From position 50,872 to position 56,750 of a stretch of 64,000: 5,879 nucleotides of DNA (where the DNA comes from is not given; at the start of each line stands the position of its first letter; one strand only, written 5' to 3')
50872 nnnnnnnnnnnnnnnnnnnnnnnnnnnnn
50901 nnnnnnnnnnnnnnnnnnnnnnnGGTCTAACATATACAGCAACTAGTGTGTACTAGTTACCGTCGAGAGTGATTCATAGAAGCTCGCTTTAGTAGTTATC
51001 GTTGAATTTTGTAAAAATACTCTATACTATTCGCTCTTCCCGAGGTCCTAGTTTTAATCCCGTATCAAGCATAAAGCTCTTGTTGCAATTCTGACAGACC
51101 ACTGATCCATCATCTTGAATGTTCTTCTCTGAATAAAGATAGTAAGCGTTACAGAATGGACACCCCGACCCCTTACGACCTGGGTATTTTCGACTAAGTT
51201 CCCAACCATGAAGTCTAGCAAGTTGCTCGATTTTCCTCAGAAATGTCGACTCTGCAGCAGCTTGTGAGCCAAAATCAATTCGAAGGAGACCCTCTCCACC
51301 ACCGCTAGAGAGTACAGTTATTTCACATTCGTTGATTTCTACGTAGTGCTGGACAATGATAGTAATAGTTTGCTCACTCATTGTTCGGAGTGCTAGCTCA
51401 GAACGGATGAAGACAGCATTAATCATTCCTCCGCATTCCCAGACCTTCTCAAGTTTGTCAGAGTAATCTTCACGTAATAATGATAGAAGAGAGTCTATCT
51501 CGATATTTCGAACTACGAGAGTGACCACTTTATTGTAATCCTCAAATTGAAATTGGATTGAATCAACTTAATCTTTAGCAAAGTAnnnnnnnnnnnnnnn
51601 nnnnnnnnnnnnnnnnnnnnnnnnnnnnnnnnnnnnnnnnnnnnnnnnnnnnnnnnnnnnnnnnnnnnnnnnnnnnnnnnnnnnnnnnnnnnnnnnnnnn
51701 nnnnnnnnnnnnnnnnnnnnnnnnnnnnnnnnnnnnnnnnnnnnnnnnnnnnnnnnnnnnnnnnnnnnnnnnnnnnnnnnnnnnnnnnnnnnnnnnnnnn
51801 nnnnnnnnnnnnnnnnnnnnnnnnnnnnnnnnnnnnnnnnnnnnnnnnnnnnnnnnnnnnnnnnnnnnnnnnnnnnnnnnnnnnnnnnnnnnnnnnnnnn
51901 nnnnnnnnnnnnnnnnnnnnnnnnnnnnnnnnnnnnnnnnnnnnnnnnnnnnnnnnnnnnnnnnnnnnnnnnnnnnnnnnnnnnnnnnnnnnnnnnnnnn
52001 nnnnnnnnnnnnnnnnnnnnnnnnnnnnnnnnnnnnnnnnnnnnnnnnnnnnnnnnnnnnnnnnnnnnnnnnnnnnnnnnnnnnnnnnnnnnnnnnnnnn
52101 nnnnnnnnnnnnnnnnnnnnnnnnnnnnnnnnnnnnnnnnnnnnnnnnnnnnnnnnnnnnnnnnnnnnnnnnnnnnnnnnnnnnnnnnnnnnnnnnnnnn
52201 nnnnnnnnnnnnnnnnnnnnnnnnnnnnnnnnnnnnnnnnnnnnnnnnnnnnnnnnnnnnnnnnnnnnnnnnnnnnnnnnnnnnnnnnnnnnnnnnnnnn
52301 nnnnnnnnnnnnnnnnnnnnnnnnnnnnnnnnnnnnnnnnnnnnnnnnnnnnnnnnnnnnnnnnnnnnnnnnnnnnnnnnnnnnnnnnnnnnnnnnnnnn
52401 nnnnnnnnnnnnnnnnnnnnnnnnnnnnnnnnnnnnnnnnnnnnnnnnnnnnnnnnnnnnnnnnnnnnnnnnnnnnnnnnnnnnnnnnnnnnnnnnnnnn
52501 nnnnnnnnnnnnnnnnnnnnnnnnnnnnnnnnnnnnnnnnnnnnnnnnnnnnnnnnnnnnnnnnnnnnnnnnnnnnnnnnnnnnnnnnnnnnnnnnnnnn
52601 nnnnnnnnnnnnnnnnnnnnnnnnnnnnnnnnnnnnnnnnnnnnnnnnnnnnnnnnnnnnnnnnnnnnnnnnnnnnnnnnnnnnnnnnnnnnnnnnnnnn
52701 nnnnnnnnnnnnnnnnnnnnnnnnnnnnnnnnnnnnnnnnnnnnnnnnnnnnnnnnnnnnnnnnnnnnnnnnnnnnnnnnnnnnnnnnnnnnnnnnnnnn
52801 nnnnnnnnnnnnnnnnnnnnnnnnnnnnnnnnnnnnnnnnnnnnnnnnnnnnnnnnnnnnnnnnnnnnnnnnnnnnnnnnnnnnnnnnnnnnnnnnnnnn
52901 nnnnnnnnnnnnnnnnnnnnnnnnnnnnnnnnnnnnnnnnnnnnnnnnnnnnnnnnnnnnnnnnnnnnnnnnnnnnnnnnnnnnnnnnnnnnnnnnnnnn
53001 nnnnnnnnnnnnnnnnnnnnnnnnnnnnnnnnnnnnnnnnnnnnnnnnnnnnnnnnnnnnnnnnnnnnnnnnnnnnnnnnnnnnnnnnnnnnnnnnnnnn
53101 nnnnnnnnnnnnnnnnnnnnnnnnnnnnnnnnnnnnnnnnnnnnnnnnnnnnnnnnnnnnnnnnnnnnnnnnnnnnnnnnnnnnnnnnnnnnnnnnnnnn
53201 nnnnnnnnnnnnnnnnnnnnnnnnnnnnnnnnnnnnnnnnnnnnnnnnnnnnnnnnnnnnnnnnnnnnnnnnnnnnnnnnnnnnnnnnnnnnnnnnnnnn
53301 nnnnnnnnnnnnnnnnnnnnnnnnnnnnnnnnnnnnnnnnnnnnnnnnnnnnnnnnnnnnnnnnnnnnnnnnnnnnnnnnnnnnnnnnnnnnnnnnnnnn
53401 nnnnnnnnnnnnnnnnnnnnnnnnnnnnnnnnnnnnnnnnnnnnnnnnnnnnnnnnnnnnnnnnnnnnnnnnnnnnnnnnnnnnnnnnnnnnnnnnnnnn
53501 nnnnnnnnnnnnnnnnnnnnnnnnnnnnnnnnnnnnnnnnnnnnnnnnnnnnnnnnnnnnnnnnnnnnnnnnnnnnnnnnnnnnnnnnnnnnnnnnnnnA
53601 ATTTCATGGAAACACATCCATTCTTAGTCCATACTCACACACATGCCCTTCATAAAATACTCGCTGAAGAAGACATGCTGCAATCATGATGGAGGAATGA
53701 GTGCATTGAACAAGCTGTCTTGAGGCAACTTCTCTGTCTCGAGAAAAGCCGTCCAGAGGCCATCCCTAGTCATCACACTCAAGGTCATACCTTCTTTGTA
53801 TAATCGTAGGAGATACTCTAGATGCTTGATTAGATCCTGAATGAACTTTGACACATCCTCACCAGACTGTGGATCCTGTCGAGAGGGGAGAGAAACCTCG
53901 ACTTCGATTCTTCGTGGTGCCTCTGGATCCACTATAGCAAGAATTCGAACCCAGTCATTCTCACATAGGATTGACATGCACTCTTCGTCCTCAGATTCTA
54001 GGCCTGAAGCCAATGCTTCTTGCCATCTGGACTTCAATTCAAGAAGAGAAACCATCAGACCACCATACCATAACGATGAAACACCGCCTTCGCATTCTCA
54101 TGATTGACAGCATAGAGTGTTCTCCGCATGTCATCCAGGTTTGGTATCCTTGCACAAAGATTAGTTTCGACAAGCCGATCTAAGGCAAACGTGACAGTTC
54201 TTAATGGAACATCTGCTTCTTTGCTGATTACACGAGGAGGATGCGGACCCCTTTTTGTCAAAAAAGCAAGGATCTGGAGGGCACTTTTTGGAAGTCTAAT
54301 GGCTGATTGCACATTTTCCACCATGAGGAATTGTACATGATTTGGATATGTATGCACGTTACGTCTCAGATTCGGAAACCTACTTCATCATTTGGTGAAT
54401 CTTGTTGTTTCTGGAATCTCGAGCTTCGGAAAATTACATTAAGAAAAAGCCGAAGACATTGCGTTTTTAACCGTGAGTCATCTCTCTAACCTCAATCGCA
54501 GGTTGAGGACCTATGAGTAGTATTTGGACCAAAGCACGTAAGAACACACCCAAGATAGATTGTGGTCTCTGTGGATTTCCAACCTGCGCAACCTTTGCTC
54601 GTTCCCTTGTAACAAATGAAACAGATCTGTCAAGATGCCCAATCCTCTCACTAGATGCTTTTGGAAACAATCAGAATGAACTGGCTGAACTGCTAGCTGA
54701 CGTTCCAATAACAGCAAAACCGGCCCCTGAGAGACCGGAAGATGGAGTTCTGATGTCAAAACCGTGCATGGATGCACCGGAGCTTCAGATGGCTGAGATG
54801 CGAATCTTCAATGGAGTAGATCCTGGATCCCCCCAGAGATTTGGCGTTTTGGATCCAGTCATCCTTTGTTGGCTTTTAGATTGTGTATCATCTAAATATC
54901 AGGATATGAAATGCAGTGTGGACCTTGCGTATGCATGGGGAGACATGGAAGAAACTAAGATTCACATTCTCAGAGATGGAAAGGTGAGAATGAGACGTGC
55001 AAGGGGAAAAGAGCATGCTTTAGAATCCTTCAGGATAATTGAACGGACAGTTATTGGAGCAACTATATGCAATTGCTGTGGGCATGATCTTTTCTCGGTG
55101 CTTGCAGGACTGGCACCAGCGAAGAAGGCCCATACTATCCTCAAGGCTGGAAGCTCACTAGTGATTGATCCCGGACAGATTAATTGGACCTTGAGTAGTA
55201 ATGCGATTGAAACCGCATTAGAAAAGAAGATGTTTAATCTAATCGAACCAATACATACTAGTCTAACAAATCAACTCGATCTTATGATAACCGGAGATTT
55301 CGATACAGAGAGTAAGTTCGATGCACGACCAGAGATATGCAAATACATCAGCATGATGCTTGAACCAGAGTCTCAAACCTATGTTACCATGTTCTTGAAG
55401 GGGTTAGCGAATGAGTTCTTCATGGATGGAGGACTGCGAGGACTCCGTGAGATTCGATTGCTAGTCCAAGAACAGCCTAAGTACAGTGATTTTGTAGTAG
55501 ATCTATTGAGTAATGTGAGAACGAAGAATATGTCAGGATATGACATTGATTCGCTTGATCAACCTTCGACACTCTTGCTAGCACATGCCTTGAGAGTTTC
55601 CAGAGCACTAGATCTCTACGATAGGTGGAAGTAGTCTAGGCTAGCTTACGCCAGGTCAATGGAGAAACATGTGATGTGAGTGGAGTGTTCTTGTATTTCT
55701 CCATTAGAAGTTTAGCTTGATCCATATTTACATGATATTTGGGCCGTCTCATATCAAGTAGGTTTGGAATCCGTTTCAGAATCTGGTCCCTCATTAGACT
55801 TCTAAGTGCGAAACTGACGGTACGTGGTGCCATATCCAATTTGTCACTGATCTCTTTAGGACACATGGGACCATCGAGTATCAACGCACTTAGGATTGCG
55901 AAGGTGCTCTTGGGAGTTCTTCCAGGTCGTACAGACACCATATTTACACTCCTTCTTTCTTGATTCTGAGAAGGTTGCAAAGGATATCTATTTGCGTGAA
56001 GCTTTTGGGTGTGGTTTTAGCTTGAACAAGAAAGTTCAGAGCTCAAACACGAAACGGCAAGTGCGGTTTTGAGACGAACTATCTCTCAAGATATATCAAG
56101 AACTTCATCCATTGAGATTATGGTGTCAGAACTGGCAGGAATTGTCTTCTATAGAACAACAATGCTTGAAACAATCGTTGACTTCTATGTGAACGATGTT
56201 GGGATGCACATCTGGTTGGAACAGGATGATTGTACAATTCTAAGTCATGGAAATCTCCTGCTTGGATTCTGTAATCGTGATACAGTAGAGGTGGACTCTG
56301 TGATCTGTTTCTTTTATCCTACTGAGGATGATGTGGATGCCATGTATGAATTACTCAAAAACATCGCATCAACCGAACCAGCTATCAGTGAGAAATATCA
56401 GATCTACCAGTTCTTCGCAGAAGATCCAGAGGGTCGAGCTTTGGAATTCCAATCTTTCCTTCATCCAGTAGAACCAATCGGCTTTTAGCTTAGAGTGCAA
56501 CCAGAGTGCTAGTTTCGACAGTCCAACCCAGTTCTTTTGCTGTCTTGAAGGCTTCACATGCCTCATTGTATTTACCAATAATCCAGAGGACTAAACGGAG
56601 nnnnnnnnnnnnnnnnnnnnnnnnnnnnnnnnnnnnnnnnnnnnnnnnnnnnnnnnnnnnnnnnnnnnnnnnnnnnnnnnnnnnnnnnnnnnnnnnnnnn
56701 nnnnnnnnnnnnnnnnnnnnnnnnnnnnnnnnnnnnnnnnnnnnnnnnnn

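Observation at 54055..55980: Two paralogous wHTH regulators flanking an N-terminal Fe-S motif protein of unknown function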

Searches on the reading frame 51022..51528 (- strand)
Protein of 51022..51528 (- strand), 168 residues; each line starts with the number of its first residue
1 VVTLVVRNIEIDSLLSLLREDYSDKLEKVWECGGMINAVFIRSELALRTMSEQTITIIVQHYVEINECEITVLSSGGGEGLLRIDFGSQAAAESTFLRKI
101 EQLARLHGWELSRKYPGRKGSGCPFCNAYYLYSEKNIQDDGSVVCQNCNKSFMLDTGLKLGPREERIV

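Call 4: search_protein_families(library=pfam, proteins=[window:51022-51528:-], max_evalue=1)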
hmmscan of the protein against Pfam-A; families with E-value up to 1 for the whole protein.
window:51022-51528:- (168 aa): 6 families
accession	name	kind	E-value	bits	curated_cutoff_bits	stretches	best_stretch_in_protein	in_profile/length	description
PF14354.12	Lar_restr_allev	-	0.0093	16.6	28.6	1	123-150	6-33/58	Restriction alleviation protein Lar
PF08274.17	Zn_Ribbon_YjdM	-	0.012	16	30.8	1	122-149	4-26/30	PhnA Zinc-Ribbon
PF13717.11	Zn_ribbon_4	-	0.024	15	30.3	1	123-152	5-35/36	zinc-ribbon domain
PF08792.16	A2L_zn_ribbon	-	0.12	12.5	22.9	1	137-152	15-31/33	A2L zinc ribbon domain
PF19524.4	DUF6054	-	0.16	12.2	27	1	47-102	55-105/111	Family of unknown function (DUF6054)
PF08271.17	Zn_Ribbon_TF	-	0.32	11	29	1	123-148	3-25/43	TFIIB zinc-binding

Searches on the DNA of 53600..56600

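Call 85: search_rna_families(source=window, start=53600, end=56600, threshold=evalue, max_evalue=1)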
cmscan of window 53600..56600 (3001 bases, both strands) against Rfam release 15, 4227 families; matches with E-value up to 1: 0.
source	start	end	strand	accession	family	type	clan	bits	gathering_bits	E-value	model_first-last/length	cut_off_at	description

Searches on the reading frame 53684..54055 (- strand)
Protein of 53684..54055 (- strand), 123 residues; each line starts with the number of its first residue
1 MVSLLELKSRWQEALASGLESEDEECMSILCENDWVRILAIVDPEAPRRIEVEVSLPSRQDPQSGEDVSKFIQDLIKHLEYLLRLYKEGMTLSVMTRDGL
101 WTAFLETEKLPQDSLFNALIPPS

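Call 4: search_protein_families(library=pfam, proteins=[window:53684-54055:-], max_evalue=1)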
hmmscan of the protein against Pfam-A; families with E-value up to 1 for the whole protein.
window:53684-54055:- (123 aa): 0 families

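Call 16: search_protein_families(library=ncbifam, proteins=[window:53684-54055:-], max_evalue=1)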
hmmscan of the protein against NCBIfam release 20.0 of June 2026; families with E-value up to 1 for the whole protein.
window:53684-54055:- (123 aa): 3 families
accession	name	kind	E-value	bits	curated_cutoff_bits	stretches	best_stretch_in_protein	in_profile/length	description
NF042974.2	AcphenoCarb_ApcB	equivalog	0.039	13.9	250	1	28-58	60-90/128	acetophenone carboxylase subunit beta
NF010670.0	PRK14067.1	equivalog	0.1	12.3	107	1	79-103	31-55/81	exodeoxyribonuclease VII small subunit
NF033156.1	ble_BLMA_gen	subfamily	0.13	12.6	140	1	4-45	71-112/121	BLMA family bleomycin binding protein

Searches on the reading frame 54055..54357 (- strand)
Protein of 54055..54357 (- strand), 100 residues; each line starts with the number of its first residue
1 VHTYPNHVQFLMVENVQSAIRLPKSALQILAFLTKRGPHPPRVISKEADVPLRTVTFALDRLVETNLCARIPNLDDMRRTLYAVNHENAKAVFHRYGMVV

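Call 4: search_protein_families(library=pfam, proteins=[window:54055-54357:-], max_evalue=1)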
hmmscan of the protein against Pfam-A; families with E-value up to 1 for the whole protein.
window:54055-54357:- (100 aa): 8 families
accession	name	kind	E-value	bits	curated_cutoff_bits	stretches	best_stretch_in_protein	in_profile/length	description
PF01047.28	MarR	-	6.5e-05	23.2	24.6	1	26-79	5-58/59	MarR family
PF12840.13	HTH_20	-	0.01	16.2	27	1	26-67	6-47/51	Helix-turn-helix domain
PF13412.12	HTH_24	-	0.011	15.7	21.9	1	26-65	5-44/48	Winged helix-turn-helix DNA-binding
PF12802.13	MarR_2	-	0.021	15.4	27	1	23-78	4-60/61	MarR family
PF24033.1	DUF7342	-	0.023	15.1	31.6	1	34-88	13-64/150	Family of unknown function (DUF7342)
PF10007.15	DUF2250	-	0.058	14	24.4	1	22-70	6-54/93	Uncharacterized protein conserved in archaea (DUF2250)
PF01978.25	TrmB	-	0.082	13.2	25.6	1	28-73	12-57/68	Sugar-specific transcriptional regulator TrmB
PF08221.17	HTH_9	-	0.18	12.4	23.4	1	28-68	17-57/62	RNA polymerase III subunit RPC82 helix-turn-helix domain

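Call 16: search_protein_families(library=ncbifam, proteins=[window:54055-54357:-], max_evalue=1)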
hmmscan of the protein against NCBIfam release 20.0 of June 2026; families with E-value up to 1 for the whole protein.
window:54055-54357:- (100 aa): 2 families
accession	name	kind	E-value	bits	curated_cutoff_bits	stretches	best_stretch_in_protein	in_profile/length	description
NF038251.1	AdcR_fam_Zn_TF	equivalog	0.011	16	175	1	9-92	21-102/143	zinc-dependent MarR family transcriptional regulator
NF008565.1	PRK11512.1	equivalog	0.029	14.4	240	1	18-89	34-105/144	multiple antibiotic resistance transcriptional regulator MarR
